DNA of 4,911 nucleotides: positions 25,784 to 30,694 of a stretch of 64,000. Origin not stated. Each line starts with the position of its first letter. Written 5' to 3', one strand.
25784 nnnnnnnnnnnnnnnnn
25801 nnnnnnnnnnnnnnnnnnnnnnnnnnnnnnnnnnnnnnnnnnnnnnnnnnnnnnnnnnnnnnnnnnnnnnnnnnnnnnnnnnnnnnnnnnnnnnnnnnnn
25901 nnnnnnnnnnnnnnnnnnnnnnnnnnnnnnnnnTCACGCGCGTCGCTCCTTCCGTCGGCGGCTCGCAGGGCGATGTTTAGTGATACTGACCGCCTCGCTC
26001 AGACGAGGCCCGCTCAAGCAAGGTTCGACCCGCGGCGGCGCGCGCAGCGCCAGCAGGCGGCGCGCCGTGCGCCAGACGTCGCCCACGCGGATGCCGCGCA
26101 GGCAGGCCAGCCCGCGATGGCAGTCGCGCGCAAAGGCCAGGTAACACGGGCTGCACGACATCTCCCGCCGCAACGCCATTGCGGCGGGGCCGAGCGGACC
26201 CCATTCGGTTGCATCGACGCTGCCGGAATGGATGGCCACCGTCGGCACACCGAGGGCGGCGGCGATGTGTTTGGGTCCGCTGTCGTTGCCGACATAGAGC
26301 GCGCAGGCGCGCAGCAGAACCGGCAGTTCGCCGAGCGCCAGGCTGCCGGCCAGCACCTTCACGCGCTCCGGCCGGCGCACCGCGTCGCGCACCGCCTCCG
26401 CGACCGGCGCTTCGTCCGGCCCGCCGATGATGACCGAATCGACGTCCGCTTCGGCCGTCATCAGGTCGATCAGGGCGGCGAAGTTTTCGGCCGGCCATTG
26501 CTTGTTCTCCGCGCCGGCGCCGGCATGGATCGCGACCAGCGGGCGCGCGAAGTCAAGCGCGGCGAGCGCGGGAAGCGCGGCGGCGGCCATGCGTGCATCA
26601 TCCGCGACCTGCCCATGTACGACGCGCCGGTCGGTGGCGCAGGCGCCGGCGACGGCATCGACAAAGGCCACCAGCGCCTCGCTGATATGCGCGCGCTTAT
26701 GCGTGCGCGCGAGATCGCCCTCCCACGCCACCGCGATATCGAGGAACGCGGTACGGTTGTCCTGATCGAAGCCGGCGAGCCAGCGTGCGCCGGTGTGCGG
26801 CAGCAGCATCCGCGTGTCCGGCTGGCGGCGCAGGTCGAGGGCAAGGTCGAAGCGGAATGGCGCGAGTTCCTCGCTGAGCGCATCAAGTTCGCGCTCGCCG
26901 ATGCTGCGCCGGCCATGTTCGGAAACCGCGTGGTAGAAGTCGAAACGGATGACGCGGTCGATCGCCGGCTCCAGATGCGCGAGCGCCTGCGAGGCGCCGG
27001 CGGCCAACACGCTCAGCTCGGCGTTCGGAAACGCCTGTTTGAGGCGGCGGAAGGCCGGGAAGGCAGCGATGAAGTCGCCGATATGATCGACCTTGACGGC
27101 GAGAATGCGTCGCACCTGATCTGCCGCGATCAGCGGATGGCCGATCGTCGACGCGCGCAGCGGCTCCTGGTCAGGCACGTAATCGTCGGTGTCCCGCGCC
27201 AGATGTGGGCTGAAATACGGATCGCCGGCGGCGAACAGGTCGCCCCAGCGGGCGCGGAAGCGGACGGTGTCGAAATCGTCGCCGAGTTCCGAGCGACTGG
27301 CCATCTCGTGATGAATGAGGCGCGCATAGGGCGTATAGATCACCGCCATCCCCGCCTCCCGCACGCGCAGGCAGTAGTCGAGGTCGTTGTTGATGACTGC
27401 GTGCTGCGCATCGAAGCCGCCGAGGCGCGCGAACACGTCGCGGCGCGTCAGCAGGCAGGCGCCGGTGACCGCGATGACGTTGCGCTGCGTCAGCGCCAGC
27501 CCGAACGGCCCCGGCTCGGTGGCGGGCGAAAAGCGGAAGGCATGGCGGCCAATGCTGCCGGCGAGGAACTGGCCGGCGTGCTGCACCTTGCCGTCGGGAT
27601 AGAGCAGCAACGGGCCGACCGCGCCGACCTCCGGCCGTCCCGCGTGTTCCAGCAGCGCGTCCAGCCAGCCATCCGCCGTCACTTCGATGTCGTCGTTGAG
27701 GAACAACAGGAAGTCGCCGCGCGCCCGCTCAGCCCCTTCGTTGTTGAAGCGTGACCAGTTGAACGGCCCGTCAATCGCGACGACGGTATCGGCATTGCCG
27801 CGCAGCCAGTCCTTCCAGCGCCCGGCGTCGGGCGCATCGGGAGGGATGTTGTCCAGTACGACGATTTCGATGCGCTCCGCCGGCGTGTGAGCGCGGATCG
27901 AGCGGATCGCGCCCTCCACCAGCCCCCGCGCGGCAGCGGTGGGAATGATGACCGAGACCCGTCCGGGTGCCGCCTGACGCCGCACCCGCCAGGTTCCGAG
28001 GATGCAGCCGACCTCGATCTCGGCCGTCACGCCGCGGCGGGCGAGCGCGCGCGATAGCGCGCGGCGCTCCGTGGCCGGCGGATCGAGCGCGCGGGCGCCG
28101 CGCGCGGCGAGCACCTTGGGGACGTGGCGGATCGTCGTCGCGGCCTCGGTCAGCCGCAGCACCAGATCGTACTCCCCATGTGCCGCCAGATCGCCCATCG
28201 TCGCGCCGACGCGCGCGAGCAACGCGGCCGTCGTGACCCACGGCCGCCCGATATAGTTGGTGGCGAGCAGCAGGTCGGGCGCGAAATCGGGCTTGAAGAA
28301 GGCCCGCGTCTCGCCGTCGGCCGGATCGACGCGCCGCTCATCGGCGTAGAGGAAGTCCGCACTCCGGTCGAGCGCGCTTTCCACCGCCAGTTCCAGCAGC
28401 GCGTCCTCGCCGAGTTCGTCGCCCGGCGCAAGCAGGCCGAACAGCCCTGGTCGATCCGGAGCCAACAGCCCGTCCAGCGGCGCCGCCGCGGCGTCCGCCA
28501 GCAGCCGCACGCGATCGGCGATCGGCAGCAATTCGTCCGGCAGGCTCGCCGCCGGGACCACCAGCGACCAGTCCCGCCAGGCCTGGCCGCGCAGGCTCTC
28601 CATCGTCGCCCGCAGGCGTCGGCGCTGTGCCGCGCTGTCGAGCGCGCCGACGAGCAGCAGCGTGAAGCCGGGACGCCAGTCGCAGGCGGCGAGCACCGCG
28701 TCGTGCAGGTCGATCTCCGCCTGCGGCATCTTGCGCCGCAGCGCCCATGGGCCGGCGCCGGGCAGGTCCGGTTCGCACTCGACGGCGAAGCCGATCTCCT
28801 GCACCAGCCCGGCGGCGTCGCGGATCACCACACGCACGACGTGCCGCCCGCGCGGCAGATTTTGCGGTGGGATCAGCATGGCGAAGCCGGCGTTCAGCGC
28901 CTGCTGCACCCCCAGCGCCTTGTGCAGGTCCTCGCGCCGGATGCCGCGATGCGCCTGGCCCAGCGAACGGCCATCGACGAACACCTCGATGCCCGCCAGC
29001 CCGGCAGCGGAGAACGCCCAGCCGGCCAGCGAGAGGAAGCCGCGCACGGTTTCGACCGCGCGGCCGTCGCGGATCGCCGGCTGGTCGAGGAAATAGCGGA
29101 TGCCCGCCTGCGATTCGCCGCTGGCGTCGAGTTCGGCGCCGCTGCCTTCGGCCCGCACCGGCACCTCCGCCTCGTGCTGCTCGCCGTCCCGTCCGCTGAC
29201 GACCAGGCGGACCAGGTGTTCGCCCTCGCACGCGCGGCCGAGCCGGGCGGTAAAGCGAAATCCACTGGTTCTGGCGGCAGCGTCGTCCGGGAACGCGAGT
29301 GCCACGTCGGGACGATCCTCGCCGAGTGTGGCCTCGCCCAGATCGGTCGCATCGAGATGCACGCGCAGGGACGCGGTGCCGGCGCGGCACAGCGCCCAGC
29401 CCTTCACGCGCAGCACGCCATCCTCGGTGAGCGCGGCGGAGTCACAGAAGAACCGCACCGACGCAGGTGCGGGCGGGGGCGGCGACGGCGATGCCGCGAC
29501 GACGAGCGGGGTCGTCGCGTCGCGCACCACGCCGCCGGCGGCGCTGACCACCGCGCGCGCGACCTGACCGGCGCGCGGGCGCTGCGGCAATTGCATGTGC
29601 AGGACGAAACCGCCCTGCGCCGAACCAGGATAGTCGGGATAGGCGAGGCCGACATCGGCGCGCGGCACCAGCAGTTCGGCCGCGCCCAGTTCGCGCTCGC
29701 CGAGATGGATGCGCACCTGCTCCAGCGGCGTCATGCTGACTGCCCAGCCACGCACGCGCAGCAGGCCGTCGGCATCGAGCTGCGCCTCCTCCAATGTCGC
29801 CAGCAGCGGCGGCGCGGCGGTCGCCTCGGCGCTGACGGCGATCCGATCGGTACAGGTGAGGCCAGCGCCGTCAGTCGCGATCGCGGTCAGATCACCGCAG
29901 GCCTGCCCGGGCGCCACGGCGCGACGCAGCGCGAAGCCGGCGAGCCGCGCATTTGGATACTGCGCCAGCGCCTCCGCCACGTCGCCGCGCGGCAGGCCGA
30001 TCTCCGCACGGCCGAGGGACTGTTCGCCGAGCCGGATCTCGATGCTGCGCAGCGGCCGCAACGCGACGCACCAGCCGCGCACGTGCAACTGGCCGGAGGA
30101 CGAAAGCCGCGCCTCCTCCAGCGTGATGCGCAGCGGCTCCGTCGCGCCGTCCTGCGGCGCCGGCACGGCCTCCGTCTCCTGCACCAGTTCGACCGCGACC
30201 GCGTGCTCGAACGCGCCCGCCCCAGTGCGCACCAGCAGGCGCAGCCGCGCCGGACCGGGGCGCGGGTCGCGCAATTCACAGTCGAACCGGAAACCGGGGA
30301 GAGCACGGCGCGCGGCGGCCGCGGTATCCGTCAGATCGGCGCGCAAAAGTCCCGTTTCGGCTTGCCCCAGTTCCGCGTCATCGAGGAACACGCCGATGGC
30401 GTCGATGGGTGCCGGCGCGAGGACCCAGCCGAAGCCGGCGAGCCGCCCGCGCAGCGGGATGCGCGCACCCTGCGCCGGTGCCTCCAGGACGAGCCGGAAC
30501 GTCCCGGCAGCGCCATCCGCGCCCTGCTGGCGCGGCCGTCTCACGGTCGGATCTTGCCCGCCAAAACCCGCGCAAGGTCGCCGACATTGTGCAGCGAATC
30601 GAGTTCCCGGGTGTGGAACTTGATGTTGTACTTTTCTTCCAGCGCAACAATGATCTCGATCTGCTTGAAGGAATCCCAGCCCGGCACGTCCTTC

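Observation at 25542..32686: Translationally coupled four-gene operon (FkbH-like, ACP, 1536-aa triple glycosyltransferase, tandem-motif protein) wedged in front of rpsB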

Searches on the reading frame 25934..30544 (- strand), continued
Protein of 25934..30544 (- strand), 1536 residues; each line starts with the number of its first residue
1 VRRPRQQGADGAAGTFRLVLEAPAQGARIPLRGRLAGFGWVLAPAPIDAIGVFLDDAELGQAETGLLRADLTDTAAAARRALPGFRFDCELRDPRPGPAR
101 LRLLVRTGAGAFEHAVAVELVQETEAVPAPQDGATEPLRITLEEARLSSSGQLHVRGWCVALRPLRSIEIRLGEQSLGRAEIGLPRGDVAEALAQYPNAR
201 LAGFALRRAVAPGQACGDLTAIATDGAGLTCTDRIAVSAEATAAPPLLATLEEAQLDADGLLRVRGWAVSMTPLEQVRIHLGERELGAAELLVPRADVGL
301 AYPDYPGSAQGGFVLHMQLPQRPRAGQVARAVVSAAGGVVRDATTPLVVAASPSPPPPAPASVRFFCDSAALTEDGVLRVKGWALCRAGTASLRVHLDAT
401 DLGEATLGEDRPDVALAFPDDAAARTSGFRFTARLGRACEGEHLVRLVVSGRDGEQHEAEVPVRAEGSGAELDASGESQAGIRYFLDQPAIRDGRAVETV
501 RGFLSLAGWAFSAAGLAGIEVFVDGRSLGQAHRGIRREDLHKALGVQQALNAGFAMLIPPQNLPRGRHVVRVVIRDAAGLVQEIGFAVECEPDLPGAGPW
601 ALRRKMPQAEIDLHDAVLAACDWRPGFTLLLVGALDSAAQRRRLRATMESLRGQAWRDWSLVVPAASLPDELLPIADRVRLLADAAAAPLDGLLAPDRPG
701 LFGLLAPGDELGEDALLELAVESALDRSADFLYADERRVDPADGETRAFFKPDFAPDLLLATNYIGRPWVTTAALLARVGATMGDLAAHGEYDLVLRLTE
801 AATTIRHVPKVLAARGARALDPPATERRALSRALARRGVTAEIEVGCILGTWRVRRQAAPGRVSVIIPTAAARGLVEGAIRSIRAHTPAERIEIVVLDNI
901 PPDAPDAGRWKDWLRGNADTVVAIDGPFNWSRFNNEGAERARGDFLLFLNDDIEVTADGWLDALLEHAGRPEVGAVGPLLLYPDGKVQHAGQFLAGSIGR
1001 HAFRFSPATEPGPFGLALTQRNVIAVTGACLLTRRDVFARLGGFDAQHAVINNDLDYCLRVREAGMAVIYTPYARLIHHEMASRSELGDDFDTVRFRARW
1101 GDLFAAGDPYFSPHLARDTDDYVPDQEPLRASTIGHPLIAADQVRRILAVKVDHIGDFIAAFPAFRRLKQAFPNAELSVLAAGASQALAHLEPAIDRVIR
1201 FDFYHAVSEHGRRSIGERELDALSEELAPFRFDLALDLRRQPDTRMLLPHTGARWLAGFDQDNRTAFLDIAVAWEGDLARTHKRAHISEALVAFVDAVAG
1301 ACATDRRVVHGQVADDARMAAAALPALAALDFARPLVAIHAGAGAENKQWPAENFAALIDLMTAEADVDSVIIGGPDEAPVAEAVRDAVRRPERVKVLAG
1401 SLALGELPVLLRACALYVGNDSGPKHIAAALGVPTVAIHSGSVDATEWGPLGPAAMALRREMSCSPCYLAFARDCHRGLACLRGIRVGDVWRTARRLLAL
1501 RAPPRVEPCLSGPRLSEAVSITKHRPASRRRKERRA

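Call 61: search_protein_families(library=ncbifam, proteins=[L006:14488-15537:+, L011:7487-9034:-, L068:14627-15400:+, L006:18577-19218:+], max_evalue=0.001)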
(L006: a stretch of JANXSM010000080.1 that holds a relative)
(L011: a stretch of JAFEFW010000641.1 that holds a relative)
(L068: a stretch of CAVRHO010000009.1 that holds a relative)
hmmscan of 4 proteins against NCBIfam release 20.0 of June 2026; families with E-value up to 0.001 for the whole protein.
L006:14488-15537:+ (349 aa): 16 families
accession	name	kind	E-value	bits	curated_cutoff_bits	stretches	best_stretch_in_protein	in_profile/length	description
TIGR02197.1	heptose_epim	equivalog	6.7e-115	383.6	274.6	1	23-342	1-314/316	ADP-glyceromanno-heptose 6-epimerase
NF008360.0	PRK11150.1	equivalog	8.5e-75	251.8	452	1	22-339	1-304/310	ADP-glyceromanno-heptose 6-epimerase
TIGR01179.1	galE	equivalog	1.6e-21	76.5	262.3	1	23-332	2-316/332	UDP-glucose 4-epimerase GalE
TIGR01181.1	dTDP_gluc_dehyt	equivalog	9.1e-12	44.7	365.1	1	23-342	2-312/321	dTDP-glucose 4,6-dehydratase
NF043036.1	ErythonDh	equivalog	4.9e-10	39.1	325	1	23-142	3-132/321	D-erythronate dehydrogenase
TIGR03466.1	HpnA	hypoth_equivalog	6.8e-10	38.3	367.65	1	23-180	3-157/327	hopanoid-associated sugar epimerase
TIGR04180.1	EDH_00030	hypoth_equivalog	5.9e-09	35.4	475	1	23-306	1-272/297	NAD-dependent 4,6-dehydratase LegB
NF047922.1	GDPFucSynFcl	equivalog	5.8e-08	32.5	500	1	234-344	199-304/308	GDP-L-fucose synthase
NF007956.0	PRK10675.1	subfamily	9.9e-07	28.2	394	1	23-298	3-290/338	UDP-glucose 4-epimerase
TIGR01777.1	yfcH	hypoth_equivalog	1.8e-06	27.8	207.35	0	23-56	1-33/292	TIGR01777 family oxidoreductase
NF011728.1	PRK15181.1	equivalog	3.2e-06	26.4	760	1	25-252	20-243/348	Vi polysaccharide biosynthesis UDP-N-acetylglucosaminuronic acid C-4 epimerase TviC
TIGR01214.1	rmlD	equivalog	2e-05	23.9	224.05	1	23-170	2-130/285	dTDP-4-dehydrorhamnose reductase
NF007582.0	PRK10217.1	equivalog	0.00011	21.5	698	0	23-57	4-38/355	dTDP-glucose 4,6-dehydratase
NF042422.1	oxyalk_red_OleD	equivalog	0.00032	20.2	580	1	23-136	3-111/329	2-alkyl-3-oxoalkanoate reductase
NF042423.1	oxyalk_red_Shew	equivalog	0.00061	19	580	1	21-204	9-181/331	2-alkyl-3-oxoalkanoate reductase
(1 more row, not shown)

L011:7487-9034:- (515 aa): 21 families
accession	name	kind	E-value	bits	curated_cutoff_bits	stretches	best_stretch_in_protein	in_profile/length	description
NF008454.0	PRK11316.1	equivalog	1.9e-144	481.8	521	1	37-511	5-472/475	bifunctional D-glycero-beta-D-manno-heptose-7-phosphate kinase/D-glycero-beta-D-manno-heptose 1-phosphate adenylyltransferase HldE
TIGR02198.1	rfaE_dom_I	equivalog_domain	8.1e-103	343.8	345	1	38-349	3-314/315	D-glycero-beta-D-manno-heptose-7-phosphate kinase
TIGR02199.1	rfaE_dom_II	equivalog_domain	3.5e-57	192.3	181.5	1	371-511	3-143/144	D-glycero-beta-D-manno-heptose 1-phosphate adenylyltransferase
TIGR03168.1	1-PFK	subfamily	2.5e-20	72.6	216.4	1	83-347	36-297/305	hexose kinase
TIGR02152.1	D_ribokin_bact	equivalog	8.9e-20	71.2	299.65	1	83-339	35-288/298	ribokinase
TIGR03828.1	pfkB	equivalog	2.5e-17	62.9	292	1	86-347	39-297/305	1-phosphofructokinase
TIGR00125.1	cyt_tran_rel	domain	2.4e-12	46.9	27.7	1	381-433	1-53/65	adenylyltransferase/cytidyltransferase family protein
NF008353.0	PRK11142.1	equivalog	3.6e-12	46.4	341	1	85-339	42-291/307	ribokinase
NF006957.1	PRK09434.1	equivalog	1.4e-10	41.1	450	2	253-326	203-275/302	fructokinase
TIGR04382.1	myo_inos_iolC_N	equivalog_domain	1.4e-10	40.9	300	1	224-340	188-298/309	5-dehydro-2-deoxygluconokinase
NF041320.1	pfkB_Halo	equivalog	6.7e-09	35.6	400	1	72-343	26-288/302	1-phosphofructokinase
NF007416.0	PRK09954.1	equivalog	7.9e-08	31.6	561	1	74-333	84-341/362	sugar kinase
NF053626.1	RibKinHalex1628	equivalog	1.7e-07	31.1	330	0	82-139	38-95/293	ATP-dependent ribose-1-phosphate kinase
TIGR01518.1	g3p_cytidyltrns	equivalog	2.4e-07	30.9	165.4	1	385-475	4-93/125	glycerol-3-phosphate cytidylyltransferase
NF007068.0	PRK09513.1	equivalog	1.2e-06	28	432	1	83-346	40-299/312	1-phosphofructokinase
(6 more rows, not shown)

L068:14627-15400:+ (257 aa): 7 families
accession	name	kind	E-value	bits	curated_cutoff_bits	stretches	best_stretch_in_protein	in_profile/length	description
TIGR01331.1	bisphos_cysQ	equivalog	1.1e-75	254.5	228.8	1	14-253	6-249/250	3'(2'),5'-bisphosphate nucleotidase CysQ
NF008182.0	PRK10931.1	equivalog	1.9e-56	190.9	379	1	14-249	6-240/246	3'(2'),5'-bisphosphate nucleotidase CysQ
TIGR02067.1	his_9_HisN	equivalog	3.3e-36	125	275.15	1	10-239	2-230/252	histidinol-phosphatase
TIGR01330.1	bisphos_HAL2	equivalog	2.2e-19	69.5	267.05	1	85-126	136-176/359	3'(2'),5'-bisphosphate nucleotidase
NF009321.0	PRK12676.1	equivalog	4.8e-15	55.3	264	1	13-241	11-237/264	bifunctional fructose-bisphosphatase/inositol-phosphate phosphatase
NF008027.1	PRK10757.1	equivalog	3e-11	42.8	332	1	9-139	4-134/267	inositol-1-monophosphatase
NF010678.0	PRK14076.1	equivalog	0.00064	18.7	493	0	111-238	127-256/570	bifunctional NADP phosphatase/NAD kinase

L006:18577-19218:+ (213 aa): 0 families

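Call 72: find_encoding_contigs(protein=P0012, flank=10000, max_places=1)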
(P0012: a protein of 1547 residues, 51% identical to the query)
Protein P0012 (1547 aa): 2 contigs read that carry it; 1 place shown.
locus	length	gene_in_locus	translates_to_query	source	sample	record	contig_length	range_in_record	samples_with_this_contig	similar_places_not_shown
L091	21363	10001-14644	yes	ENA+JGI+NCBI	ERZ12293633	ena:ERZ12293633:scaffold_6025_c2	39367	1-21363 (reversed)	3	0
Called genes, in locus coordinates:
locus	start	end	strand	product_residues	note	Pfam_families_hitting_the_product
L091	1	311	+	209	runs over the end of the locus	-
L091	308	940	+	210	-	PF00702:Hydrolase, PF13419:HAD_2, PF13242:Hydrolase_like (weak)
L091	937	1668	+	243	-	-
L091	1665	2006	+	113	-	-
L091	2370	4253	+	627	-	PF21211:FkbH_N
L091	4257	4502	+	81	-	-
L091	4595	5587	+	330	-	PF01073:3Beta_HSD, PF01370:Epimerase, PF04321:RmlD_sub_bind, PF07993:NAD_binding_4 (faint), PF16363:GDP_Man_Dehyd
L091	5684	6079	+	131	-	-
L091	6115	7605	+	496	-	PF00294:PfkB, PF08543:Phos_pyr_kin (weak), PF01467:CTP_transf_like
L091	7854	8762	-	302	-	PF02195:ParB_N, PF17762:HTH_ParB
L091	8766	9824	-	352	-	PF10609:ParA (faint), PF13614:AAA_31, PF00142:Fer4_NifH (faint), PF01656:CbiA, PF09140:MipZ (faint)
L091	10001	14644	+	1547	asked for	PF00535:Glycos_transf_2, PF13641:Glyco_tranf_2_3 (weak), PF13632:Glyco_trans_2_3 (weak), PF01075:Glyco_transf_9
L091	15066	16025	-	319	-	PF04796:RepA_C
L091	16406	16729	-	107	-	PF02452:PemK_toxin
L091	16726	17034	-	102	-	PF11455:MazE-like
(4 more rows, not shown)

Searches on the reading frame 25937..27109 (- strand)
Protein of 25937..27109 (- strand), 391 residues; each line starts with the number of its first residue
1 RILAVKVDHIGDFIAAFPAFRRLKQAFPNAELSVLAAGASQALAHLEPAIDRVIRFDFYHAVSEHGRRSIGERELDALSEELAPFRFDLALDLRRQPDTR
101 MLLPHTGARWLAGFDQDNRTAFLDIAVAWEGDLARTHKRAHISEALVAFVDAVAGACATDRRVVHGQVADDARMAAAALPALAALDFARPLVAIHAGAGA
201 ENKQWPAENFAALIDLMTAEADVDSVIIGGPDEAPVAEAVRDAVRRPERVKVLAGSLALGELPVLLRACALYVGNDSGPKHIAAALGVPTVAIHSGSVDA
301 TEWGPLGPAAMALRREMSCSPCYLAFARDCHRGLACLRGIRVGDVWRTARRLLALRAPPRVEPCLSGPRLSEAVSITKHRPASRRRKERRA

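Call 74: search_solved_structures(query=window:25937-27109:-, max_evalue=10, show_alignments=1)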
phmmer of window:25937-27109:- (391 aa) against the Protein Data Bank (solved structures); distinct sequences matched with E-value up to 10: 7.
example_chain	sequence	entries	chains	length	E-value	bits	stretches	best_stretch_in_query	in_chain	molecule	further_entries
3tov_A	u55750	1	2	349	5.8e-17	65.1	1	2-313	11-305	Glycosyl transferase family 9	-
1psw_A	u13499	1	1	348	3.6e-11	46.1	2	185-298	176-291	ADP-HEPTOSE LPS HEPTOSYLTRANSFERASE II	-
6dfe_A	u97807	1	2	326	4.7e-05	25.9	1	1-308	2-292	ADP-heptose--LPS heptosyltransferase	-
2gt1_A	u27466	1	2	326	4.7e-05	25.9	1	1-308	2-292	Lipopolysaccharide heptosyltransferase-1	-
2h1f_A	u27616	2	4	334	5.7e-05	25.7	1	1-308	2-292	Lipopolysaccharide heptosyltransferase-1 | Lipopolysaccharide heptosyltransferase 1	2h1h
1v4v_A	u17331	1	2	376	0.072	15.5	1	164-295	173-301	UDP-N-Acetylglucosamine 2-Epimerase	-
2ho4_A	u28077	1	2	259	0.82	12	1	186-253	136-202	Haloacid dehalogenase-like hydrolase domain containing 2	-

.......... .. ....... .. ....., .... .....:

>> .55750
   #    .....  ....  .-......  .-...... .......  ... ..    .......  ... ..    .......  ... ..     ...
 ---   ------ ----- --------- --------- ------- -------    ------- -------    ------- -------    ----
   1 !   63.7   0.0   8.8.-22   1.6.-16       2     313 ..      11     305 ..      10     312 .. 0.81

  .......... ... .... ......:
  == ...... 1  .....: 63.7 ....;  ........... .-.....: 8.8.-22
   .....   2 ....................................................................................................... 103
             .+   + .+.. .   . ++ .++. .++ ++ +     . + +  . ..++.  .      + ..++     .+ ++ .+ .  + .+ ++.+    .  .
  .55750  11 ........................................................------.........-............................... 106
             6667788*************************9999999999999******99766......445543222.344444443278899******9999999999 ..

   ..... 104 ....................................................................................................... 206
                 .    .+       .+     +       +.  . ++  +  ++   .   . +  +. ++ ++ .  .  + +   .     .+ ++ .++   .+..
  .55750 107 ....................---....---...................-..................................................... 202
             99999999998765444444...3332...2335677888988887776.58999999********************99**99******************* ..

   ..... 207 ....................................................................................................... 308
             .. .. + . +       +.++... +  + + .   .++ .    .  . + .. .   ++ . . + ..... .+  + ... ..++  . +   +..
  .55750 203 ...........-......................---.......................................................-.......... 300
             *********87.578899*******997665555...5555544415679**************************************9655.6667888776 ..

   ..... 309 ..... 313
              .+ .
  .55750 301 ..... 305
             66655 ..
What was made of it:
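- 26051..27109 (-): Giant GT, residues 1146-1498: GT9 (heptosyltransferase-fold, GT-B) domain with a conserved C-terminal Cys cluster. PDB matches are 3TOV at 5.8e-17, then WaaF and WaaC; there is no TibC match at E<=10 (call 74).
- On CAZy GT9 (heptosyltransferase fold): The domain aligns to 3TOV over 312 residues (call 74).
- On Autotransporter heptosyltransferases (BAHT: TibC, Aah): TibC chains are absent from the PDB hits even at E<=10 (call 74).
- Closest known: Bacterial autotransporter heptosyltransferases. Different: There is no detectable sequence similarity to TibC (call 74) and no adjacent autotransporter substrate.
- There is no sequence similarity to TibC-type protein heptosyltransferases even at E<=10 (call 74).
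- Tried and rejected: Rejected at the sequence level (call 74).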
